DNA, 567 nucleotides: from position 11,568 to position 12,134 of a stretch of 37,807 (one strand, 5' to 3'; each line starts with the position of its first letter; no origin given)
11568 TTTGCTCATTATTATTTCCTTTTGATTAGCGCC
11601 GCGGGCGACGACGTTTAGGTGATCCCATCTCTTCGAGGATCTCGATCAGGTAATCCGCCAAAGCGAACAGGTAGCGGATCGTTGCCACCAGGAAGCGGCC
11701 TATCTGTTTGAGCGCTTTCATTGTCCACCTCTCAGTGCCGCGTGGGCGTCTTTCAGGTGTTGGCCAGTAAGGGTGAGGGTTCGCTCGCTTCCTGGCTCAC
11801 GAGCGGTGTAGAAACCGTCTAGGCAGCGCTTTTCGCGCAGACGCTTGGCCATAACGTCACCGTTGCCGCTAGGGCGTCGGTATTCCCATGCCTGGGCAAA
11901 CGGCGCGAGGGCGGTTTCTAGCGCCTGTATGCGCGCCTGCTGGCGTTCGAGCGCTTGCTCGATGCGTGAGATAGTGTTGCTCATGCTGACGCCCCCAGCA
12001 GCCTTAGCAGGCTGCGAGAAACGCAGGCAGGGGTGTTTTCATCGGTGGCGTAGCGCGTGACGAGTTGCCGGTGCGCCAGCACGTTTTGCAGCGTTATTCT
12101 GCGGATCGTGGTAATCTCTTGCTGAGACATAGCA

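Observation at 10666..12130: Five-gene, translationally coupled operon of unknowns directly downstream of parAB: likely lysogeny-expressed cargo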

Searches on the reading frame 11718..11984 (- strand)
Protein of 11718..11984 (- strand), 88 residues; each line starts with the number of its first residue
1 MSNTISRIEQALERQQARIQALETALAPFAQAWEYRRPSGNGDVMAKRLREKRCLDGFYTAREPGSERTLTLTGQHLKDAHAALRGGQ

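Call 4: search_protein_families(library=pfam, proteins=[window:11718-11984:-], max_evalue=1)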
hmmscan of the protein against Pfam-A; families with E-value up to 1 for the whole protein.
window:11718-11984:- (88 aa): 0 families

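Call 6: search_protein_families(library=phrogs, proteins=[window:11718-11984:-], max_evalue=1)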
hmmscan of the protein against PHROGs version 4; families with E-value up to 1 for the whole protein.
window:11718-11984:- (88 aa): 1 family
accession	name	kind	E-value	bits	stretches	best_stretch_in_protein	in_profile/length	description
phrog_33121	-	unknown function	0.96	10.9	1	4-23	17-36/50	-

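Call 9: search_protein_families(library=padloc, proteins=[window:11718-11984:-], max_evalue=1)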
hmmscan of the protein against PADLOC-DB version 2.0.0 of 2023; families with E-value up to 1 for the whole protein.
window:11718-11984:- (88 aa): 1 family
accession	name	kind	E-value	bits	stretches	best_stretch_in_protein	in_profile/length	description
PDLC02231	AbiEi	-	0.00078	17.3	1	8-56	168-212/280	AbiEi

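Call 10: search_protein_families(library=ncbifam, proteins=[window:11718-11984:-], max_evalue=1)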
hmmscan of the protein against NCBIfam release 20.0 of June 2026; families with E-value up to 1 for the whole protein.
window:11718-11984:- (88 aa): 1 family
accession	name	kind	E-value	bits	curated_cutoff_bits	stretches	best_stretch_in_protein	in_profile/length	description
NF008203.0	PRK10963.1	equivalog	0.033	13.6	254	1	3-31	48-76/234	hypothetical protein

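Call 12: find_related_loci(query=window:11718-11981:-, collection=viral_contigs, flank=6000)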
Query window:11718-11981:- (87 aa) in viral_contigs; peptide patterns used: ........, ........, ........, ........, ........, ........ (x = any residue, [..] = any of these).
120 stretches matched a pattern; 9 encode a relative of the query (tblastn E <= 1e-3); 9 distinct loci.
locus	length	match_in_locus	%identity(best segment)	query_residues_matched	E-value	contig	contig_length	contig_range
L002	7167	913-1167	84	1-85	7e-47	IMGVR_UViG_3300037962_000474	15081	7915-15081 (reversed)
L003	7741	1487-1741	84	1-85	7e-47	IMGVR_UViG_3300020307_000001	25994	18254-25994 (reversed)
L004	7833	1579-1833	84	1-85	7e-47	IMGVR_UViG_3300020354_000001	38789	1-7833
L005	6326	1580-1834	84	1-85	3e-46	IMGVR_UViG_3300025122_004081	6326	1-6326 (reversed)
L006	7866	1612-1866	82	1-85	3e-46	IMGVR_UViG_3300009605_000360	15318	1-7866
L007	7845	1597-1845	84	3-85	2e-45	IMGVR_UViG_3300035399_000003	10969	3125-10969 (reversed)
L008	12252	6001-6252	81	1-84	2e-44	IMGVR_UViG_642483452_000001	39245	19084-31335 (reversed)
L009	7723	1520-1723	64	1-87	6e-28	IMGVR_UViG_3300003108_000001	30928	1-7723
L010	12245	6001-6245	82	1-82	6e-34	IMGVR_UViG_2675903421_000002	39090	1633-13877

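Call 15: search_dna_similar(query=window:11718-11981:-, collection=phages, mode=protein, max_evalue=1, max_rows=30)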
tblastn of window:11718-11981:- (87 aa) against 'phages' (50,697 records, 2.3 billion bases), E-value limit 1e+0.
Records with a match: 2; places in all: 2; records where one place covers at least 80% of the query: 2.
Best place of each record, by identity: 80-90% 2.
By first word of the organism name: Halomonas 2.
By host as written in the record: - 1; Halomonas aquamarina 1.
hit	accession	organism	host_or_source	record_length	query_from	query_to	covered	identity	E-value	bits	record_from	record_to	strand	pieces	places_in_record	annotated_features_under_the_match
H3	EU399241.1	Halomonas phage phiHAP-1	-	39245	1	84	97%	81.0%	5e-40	144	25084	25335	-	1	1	hypothetical protein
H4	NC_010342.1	Halomonas phage phiHAP-1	Halomonas aquamarina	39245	1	84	97%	81.0%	5e-40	144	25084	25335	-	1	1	hypothetical protein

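Call 29: find_homologous_proteins(query=window:11718-11981:-, max_evalue=0.01)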
Query window:11718-11981:- (87 aa): 7 proteins with E <= 0.01 among 7 candidates.
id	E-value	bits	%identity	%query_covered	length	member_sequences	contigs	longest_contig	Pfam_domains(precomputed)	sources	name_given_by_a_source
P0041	1.9e-43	164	90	100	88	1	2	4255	-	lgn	-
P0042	5.0e-42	159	89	98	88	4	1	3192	-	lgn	-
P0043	9.3e-42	158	89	100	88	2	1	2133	-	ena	-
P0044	8.6e-40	152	84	95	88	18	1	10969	-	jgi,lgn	jgi:hypothetical protein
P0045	2.1e-39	151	81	98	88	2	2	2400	-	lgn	-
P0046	2.4e-18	84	64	100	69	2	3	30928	-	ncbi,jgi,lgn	-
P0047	1.0e-14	72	82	51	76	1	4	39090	-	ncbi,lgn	-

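Call 60: search_protein_families(library=pfam, proteins=[L008:6382-6975:+, L005:1961-2299:+, L005:2299-2679:+, L002:1294-1548:+, L007:2409-2618:+], max_evalue=0.1)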
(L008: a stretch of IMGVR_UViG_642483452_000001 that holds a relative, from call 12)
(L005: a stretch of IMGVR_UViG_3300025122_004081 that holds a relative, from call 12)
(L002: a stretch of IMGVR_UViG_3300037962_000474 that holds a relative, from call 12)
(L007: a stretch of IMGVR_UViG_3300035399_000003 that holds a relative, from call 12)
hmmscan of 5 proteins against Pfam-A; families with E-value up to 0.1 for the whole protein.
L008:6382-6975:+ (198 aa): 1 family
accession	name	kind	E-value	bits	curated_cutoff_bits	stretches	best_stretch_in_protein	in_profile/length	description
PF17400.7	DUF5406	-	1.7e-55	186.6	25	1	87-193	1-116/116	Family of unknown function (DUF5406)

L005:1961-2299:+ (113 aa): 0 families

L005:2299-2679:+ (127 aa): 0 families

L002:1294-1548:+ (85 aa): 0 families

L007:2409-2618:+ (70 aa): 0 families

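Call 61: search_protein_families(library=phrogs, proteins=[L008:6382-6975:+, L005:1961-2299:+, L005:2299-2679:+, L002:1294-1548:+, L007:2409-2618:+], max_evalue=0.01)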
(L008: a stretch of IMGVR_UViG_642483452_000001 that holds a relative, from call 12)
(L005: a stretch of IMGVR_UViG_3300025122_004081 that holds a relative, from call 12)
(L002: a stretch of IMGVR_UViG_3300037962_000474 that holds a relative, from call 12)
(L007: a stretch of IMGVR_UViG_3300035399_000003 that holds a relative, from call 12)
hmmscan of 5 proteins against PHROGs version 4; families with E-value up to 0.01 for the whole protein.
L008:6382-6975:+ (198 aa): 2 families
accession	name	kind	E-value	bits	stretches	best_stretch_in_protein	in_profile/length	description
phrog_3409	-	unknown function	2.9e-41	141.8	1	77-198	2-118/120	-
phrog_6851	-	unknown function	3.5e-12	47.6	1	10-77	3-74/77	-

L005:1961-2299:+ (113 aa): 2 families
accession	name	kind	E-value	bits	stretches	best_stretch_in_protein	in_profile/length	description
phrog_19384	-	unknown function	3.9e-11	44.1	1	3-90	2-88/96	-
phrog_14403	-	unknown function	0.0003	22.1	1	13-55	13-55/100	-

L005:2299-2679:+ (127 aa): 0 families

L002:1294-1548:+ (85 aa): 1 family
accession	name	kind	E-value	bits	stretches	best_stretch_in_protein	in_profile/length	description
phrog_1714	-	unknown function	1.4e-23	84.2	1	1-85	1-87/87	-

L007:2409-2618:+ (70 aa): 0 families

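Call 78: search_protein_representatives(alignment_id=A4)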
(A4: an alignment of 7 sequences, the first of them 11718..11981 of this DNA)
Query: 7 sequences, 88 profile positions. Proteins with E-value up to 0.001 (for the whole library): 19; up to 1e-10: 5; up to 1e-30: 0. The best 19 are listed.
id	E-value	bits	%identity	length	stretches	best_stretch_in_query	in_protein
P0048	3.8e-21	91.4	-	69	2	1-55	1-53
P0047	3.7e-20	88.2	-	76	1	1-45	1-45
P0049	1.6e-14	70.2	-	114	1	19-85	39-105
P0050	9.5e-14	67.7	-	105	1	6-84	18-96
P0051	5.0e-11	58.9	-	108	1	12-87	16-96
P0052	4.8e-10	55.8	-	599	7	59-83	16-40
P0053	1.7e-09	54.0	-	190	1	16-86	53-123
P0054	1.1e-08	51.5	-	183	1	20-85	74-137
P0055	4.5e-08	49.5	-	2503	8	5-41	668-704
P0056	1.1e-07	48.3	-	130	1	17-87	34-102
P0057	2.6e-07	47.0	-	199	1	8-86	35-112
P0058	7.2e-07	45.6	-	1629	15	14-39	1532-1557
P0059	2.9e-06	43.7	-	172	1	6-86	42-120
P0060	9.2e-06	42.1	-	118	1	16-87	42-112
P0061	4.4e-05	39.9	-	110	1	5-83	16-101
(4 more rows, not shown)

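Call 81: search_protein_families(library=pfam, alignment_id=A7, max_evalue=0.01)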
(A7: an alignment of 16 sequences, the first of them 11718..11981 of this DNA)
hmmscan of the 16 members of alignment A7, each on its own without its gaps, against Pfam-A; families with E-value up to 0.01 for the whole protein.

A. member 1, window:11718-11981:- (87 aa): 0 families

B. families by the number of members that match (of 16 scanned): 2 families
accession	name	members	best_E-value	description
PF05440.17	MtrB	1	0.0064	Tetrahydromethanopterin S-methyltransferase subunit B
PF05103.18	DivIVA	1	0.0085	DivIVA protein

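Call 82: search_protein_families(library=phrogs, alignment_id=A7, max_evalue=0.01)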
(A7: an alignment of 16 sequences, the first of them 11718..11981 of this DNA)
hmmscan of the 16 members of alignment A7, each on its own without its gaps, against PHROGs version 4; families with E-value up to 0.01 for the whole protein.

A. member 1, window:11718-11981:- (87 aa): 0 families

B. families by the number of members that match (of 16 scanned): 2 families
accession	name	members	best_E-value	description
phrog_25267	-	1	4e-06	-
phrog_9583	-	1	0.00016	-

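Call 83: search_solved_structures(query=A7, max_evalue=10)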
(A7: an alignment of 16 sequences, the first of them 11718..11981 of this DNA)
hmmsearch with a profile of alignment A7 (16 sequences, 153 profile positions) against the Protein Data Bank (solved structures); distinct sequences matched with E-value up to 10: 4.
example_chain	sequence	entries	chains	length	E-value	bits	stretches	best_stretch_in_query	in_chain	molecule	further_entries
4c7n_B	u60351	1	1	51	0.087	16.1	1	4-40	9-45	SYNTHETIC ALPHA-HELIX, IM10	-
2oqq_A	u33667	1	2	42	0.16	15.2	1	6-41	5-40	Transcription factor HY5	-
9tls_A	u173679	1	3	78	1.3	12.3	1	11-39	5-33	Sc-apCC-2-KLHL20-3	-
9tlt_A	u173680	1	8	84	1.6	12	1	6-39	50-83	Sc-apCC-2-KLHL20-4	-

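Call 85: find_related_loci(query=P0053, collection=viral_contigs, flank=5000)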
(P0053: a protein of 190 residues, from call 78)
Query P0053 (190 aa) in viral_contigs; peptide patterns used: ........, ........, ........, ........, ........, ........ (x = any residue, [..] = any of these).
28 stretches matched a pattern; 1 encode a relative of the query (tblastn E <= 1e-3); 1 distinct loci.
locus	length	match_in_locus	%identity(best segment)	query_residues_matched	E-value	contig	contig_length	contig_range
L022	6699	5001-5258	36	1-59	6e-7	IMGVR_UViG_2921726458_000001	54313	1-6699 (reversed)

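Call 86: find_related_loci(query=P0050, collection=viral_contigs, flank=5000)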
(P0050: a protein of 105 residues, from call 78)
Query P0050 (105 aa) in viral_contigs; peptide patterns used: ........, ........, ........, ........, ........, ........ (x = any residue, [..] = any of these).
14 stretches matched a pattern, but none encodes a relative of the query by tblastn (E <= 1e-3).

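Call 88: find_related_loci(query=A8, collection=metagenome_contigs, flank=5000)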
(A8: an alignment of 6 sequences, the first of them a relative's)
Query A8 (130 aa) in metagenome_contigs; peptide patterns used: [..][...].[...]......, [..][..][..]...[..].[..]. (x = any residue, [..] = any of these).
223 stretches matched a pattern; 3 encode a relative of the query (tblastn E <= 1e-3); 3 distinct loci.
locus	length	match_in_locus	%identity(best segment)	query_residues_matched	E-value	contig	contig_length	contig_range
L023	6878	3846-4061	60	29-100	2e-24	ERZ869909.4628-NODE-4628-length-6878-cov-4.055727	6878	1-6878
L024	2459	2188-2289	53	17-50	3e-6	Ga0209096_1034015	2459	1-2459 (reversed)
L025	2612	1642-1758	49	17-55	3e-6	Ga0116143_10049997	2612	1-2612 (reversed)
